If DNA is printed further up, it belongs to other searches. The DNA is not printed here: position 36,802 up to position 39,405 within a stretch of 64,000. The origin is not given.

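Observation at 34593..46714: Chaperone-usher-like pilus locus built from DUF4402/SCPU-like subunits in a T9SS-type genome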

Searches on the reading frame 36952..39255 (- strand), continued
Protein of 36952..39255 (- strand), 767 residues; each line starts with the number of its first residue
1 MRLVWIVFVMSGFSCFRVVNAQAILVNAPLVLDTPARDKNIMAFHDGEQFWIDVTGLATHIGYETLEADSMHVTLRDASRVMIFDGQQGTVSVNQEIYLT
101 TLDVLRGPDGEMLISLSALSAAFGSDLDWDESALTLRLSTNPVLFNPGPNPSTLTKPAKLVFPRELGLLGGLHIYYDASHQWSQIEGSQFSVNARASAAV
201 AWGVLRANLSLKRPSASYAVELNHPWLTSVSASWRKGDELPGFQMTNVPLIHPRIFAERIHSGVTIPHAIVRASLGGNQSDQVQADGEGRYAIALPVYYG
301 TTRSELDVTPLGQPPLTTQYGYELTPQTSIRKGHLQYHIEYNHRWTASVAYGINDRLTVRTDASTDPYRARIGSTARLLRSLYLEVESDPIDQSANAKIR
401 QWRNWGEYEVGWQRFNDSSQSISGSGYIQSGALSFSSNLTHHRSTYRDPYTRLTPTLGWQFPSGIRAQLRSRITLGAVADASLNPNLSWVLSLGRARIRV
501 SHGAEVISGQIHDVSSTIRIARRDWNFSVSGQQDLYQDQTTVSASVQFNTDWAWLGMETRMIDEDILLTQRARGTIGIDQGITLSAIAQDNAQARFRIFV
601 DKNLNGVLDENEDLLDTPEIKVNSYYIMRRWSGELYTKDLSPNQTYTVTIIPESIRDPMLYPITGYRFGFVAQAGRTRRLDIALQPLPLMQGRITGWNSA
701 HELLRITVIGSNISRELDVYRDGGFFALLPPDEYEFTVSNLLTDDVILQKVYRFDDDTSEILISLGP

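Call 57: find_encoding_contigs(protein=P0159, flank=8000, max_places=2)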
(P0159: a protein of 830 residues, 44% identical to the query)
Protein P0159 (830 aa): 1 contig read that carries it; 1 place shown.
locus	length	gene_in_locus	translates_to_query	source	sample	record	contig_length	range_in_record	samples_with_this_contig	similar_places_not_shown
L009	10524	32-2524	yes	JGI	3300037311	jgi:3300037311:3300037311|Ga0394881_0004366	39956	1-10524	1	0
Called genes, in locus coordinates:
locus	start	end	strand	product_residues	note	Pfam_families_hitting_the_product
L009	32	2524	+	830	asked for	PF13620:CarboxypepD_reg (faint)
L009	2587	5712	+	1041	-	PF12860:PAS_7 (faint), PF00989:PAS, PF08448:PAS_4, PF13188:PAS_8 (weak), PF13426:PAS_9, PF00512:HisKA, PF02518:HATPase_c, PF00072:Response_reg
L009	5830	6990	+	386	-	PF00072:Response_reg, PF00512:HisKA, PF02518:HATPase_c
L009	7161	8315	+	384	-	PF13173:AAA_14, PF13635:DUF4143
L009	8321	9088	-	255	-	-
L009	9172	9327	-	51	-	-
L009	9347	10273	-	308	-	-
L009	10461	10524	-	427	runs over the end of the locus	PF00330:Aconitase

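Call 59: search_protein_families(library=pfam, proteins=[L008:6972-7823:+, L008:5941-6684:+, L008:5134-5625:+, L006:9214-9996:+, L007:3082-3846:+, L005:9182-9979:+], max_evalue=1)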
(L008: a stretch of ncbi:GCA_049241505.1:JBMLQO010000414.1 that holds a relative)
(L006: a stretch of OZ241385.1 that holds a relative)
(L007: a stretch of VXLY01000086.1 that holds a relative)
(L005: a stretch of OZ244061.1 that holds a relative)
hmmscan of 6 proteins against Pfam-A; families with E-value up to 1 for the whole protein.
L008:6972-7823:+ (283 aa): 5 families
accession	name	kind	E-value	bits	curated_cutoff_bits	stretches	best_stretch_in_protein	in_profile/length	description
PF06030.18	WxLIP_PGBD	-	0.00035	21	27.3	1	43-126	32-115/121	WxL Interacting Protein, peptidoglycan binding domain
PF00345.26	PapD_N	-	0.019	15.4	23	1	79-161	40-119/126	Pili and flagellar-assembly chaperone, PapD N-terminal domain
PF06280.18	fn3_5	-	0.033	15.3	27.6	1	91-126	56-93/112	Fn3-like domain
PF24816.2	Ig_CFAP65__9th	-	0.15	12.5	24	1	45-112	73-141/170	Cilia- and flagella-associated protein 65-like, Ig-like domain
PF10215.14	Ost4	-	0.22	11.8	25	1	2-25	8-31/34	Oligosaccaryltransferase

L008:5941-6684:+ (247 aa): 0 families

L008:5134-5625:+ (163 aa): 1 family
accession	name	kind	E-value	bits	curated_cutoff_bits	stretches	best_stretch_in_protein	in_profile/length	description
PF14352.11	DUF4402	-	9.2e-17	62.3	25.2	1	55-162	34-129/129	Domain of unknown function (DUF4402)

L006:9214-9996:+ (260 aa): 0 families

L007:3082-3846:+ (254 aa): 0 families

L005:9182-9979:+ (265 aa): 1 family
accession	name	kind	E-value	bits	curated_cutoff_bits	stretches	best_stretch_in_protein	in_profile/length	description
PF00345.26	PapD_N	-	0.00037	20.9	23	1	85-154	45-111/126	Pili and flagellar-assembly chaperone, PapD N-terminal domain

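Call 62: list_cluster_members(proteins=[P0001, P0061, P0063, P0066, P0068, P0105, P0120, P0080, P0052, P0039])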
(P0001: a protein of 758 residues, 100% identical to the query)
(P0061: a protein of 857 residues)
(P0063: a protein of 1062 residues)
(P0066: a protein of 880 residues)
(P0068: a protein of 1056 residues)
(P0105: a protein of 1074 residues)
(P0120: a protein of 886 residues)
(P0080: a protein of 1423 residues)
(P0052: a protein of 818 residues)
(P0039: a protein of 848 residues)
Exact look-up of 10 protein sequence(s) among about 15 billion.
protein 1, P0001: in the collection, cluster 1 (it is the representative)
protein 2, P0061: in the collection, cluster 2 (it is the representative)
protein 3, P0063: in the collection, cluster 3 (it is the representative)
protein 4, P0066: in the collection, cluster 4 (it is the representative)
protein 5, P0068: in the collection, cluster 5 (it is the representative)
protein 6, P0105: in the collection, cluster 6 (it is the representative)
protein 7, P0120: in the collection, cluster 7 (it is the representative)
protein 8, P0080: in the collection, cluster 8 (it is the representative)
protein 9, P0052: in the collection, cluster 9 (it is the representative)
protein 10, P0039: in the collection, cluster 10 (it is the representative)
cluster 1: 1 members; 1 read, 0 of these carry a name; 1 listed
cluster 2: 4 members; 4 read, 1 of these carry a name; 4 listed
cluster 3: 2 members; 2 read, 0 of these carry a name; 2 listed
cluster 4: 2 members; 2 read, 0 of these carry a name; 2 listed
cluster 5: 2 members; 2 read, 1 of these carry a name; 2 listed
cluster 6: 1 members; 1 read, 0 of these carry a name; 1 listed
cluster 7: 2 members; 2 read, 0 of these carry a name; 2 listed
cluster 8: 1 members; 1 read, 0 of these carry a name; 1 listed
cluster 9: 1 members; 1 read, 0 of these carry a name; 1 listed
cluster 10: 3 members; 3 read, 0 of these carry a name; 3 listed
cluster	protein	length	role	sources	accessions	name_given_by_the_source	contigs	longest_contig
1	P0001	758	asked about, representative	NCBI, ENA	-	-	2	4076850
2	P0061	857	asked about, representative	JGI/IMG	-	-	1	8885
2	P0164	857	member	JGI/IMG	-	hypothetical protein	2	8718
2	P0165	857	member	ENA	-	-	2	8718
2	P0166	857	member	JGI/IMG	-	-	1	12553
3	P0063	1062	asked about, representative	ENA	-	-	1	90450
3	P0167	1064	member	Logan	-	-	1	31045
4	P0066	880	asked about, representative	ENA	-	-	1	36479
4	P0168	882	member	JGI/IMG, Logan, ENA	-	-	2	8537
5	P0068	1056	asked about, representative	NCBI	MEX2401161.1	MAG: hypothetical protein WD423_10345 [Rhodothermales bacterium]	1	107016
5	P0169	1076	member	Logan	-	-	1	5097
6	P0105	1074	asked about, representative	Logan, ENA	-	-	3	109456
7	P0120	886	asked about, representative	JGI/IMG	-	-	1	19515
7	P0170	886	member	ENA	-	-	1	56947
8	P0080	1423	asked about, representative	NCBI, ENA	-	-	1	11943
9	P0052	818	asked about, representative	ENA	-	-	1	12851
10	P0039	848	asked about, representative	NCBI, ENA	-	-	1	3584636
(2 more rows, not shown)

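Call 69: find_encoding_contigs(protein=P0161, flank=7000, max_places=1)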
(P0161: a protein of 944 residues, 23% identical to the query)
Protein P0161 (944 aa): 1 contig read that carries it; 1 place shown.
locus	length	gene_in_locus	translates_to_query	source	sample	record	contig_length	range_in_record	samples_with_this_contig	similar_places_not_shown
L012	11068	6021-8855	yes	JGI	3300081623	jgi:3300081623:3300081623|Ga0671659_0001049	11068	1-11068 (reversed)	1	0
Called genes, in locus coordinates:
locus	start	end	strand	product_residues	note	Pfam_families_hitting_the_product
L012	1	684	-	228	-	?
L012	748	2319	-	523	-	-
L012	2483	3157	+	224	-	PF14512:TM1586_NiRdase (faint), PF00881:Nitroreductase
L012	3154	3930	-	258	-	PF05019:Coq4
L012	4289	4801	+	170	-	PF14352:DUF4402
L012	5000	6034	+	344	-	-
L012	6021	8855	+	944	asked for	PF17210:SdrD_B (faint)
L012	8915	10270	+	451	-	PF04235:DUF418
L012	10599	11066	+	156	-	?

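Call 70: find_encoding_contigs(protein=P0160, flank=7000, max_places=1)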
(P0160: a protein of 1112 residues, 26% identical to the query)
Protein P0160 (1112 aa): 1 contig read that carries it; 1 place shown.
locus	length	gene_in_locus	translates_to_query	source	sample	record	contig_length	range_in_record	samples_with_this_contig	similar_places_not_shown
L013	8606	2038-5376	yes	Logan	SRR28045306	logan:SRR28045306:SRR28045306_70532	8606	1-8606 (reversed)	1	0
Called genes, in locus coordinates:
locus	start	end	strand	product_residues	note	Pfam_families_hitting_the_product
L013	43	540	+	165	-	PF14352:DUF4402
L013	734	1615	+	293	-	-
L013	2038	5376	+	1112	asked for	PF22904:NOMO1-like_2nd (faint), PF17210:SdrD_B (weak)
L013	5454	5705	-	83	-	PF04956:TrbC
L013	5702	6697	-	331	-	PF00437:T2SSE, PF13191:AAA_16 (faint), PF27713:UCP018868 (weak)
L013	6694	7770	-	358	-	PF03743:TrbI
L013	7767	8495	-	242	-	PF03524:CagX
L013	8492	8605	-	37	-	?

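Call 71: find_encoding_contigs(protein=P0158, flank=7000, max_places=1)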
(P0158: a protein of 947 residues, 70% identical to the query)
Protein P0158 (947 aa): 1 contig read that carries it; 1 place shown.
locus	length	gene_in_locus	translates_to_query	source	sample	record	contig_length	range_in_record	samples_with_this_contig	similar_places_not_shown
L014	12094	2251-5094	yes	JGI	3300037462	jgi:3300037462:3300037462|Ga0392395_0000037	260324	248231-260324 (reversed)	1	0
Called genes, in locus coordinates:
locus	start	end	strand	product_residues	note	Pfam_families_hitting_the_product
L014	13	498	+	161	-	PF14352:DUF4402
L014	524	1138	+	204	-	-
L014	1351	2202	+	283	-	-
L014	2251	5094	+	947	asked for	PF17210:SdrD_B (faint), PF13620:CarboxypepD_reg (weak)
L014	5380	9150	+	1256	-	PF08448:PAS_4 (weak), PF00989:PAS, PF08448:PAS_4, PF13426:PAS_9, PF08447:PAS_3, PF00512:HisKA, PF02518:HATPase_c, PF00072:Response_reg, +4 more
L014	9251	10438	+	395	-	PF00072:Response_reg, PF00512:HisKA, PF02518:HATPase_c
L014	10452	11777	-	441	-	PF06965:Na_H_antiport_1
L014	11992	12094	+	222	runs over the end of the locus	PF00300:His_Phos_1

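Call 78: search_protein_families(library=pfam, proteins=[L012:4289-4801:+, L013:43-540:+, L014:13-498:+, L014:524-1138:+, L008:5941-6684:+], max_evalue=10)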
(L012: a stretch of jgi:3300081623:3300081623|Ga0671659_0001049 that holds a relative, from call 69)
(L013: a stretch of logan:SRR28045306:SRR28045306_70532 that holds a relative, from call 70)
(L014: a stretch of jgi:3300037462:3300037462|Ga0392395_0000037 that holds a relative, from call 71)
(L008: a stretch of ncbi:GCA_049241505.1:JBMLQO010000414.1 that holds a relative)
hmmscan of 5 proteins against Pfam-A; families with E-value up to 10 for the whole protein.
L012:4289-4801:+ (170 aa): 2 families
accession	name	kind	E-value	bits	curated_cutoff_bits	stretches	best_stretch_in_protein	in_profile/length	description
PF14352.11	DUF4402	-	1.2e-13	52.3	25.2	1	42-169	3-129/129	Domain of unknown function (DUF4402)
PF21602.3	GldM_3rd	-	0.043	14.5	25.2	1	54-99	21-66/82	GldM third domain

L013:43-540:+ (165 aa): 1 family
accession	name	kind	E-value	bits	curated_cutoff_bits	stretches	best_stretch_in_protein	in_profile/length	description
PF14352.11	DUF4402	-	2.3e-18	67.5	25.2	1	42-164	3-129/129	Domain of unknown function (DUF4402)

L014:13-498:+ (161 aa): 1 family
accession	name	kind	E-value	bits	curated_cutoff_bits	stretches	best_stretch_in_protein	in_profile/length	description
PF14352.11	DUF4402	-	8.5e-16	59.2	25.2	2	57-161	35-129/129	Domain of unknown function (DUF4402)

L014:524-1138:+ (204 aa): 0 families

L008:5941-6684:+ (247 aa): 0 families

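Call 79: search_dna_similar(query=L013:43-540:+, collection=plasmids, mode=protein, max_evalue=0.001, max_rows=15)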
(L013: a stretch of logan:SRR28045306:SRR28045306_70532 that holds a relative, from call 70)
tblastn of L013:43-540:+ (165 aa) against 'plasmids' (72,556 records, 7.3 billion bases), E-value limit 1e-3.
Records with a match: 1; places in all: 1; records where one place covers at least 80% of the query: 1.
Best place of each record, by identity: <60% 1.
By first word of the organism name: Novosphingobium 1.
By predicted mobility (MOB-suite, as given by PLSDB): conjugative 1.
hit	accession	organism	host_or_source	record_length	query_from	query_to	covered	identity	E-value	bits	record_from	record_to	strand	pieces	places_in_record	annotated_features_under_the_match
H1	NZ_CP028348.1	Novosphingobium sp. THN1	cell culture,surface water of Lake Taihu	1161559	22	165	87%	46.5%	1e-17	86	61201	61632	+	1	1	record has no annotation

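Call 80: get_annotated_region(hit=H1, flank=7000)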
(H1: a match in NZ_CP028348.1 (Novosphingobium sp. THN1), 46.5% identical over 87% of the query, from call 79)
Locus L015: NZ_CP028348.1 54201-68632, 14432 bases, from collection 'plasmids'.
description: Novosphingobium sp. THN1 plasmid pTHN, complete sequence
organism: Novosphingobium sp. THN1 (NCBI taxid 1016987)
taxonomy: Bacteria; Pseudomonadota; Alphaproteobacteria; Sphingomonadales; Sphingomonadaceae; Novosphingobium; Novosphingobium sp. THN1
host: -; source: cell culture,surface water of Lake Taihu; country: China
typing (MOB-suite, as given by PLSDB): conjugative; replicon rep_cluster_545; relaxase MOBF; mating-pair formation MPF_F
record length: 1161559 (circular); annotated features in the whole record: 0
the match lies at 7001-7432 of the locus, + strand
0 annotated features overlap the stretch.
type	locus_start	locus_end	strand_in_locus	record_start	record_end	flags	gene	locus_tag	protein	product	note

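Call 82: search_protein_families(library=pfam, proteins=[L015:5957-6604:+, L015:6941-7435:+, L015:7513-8052:+, L015:8136-9044:+, L015:9041-12961:+], max_evalue=1)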
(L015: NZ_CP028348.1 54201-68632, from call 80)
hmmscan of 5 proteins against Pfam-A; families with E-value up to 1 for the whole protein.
L015:5957-6604:+ (215 aa): 2 families
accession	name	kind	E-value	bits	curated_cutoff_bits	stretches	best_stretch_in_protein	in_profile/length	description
PF02880.22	PGM_PMM_III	-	8.9e-08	32.7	20.7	1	8-107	24-115/115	Phosphoglucomutase/phosphomannomutase, alpha/beta/alpha domain III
PF00408.26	PGM_PMM_IV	-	1.5e-07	31.8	23.1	1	136-199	11-64/68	Phosphoglucomutase/phosphomannomutase, C-terminal domain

L015:6941-7435:+ (164 aa): 1 family
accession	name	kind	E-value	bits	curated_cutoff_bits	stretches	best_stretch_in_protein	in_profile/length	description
PF14352.11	DUF4402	-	1.1e-17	65.3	25.2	1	42-163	2-129/129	Domain of unknown function (DUF4402)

L015:7513-8052:+ (179 aa): 1 family
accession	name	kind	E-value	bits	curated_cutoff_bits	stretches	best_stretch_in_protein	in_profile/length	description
PF14352.11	DUF4402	-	3.9e-29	102.3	25.2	1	46-178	1-129/129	Domain of unknown function (DUF4402)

L015:8136-9044:+ (302 aa): 1 family
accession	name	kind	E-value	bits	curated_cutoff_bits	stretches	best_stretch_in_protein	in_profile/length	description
PF17758.7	Prot_ATP_ID_OB_N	-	0.011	15.9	23.4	1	256-280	20-44/62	Proteasomal ATPase OB N-terminal domain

L015:9041-12961:+ (1306 aa): 4 families
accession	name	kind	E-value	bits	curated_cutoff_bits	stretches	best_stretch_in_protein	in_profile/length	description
PF17210.9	SdrD_B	-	1.3e-09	38.7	29.7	2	1118-1142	7-31/112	SdrD B-like domain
PF13620.12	CarboxypepD_reg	-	1.1e-05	26.1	32.3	1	1222-1268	12-58/82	Carboxypeptidase regulatory-like domain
PF09430.16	EMC7_beta-sandw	-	0.26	11.9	26.6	1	1237-1266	17-47/122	ER membrane protein complex subunit 7, beta-sandwich domain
PF17802.7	SpaA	-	0.31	11.7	23.1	0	1221-1262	13-56/91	Prealbumin-like fold domain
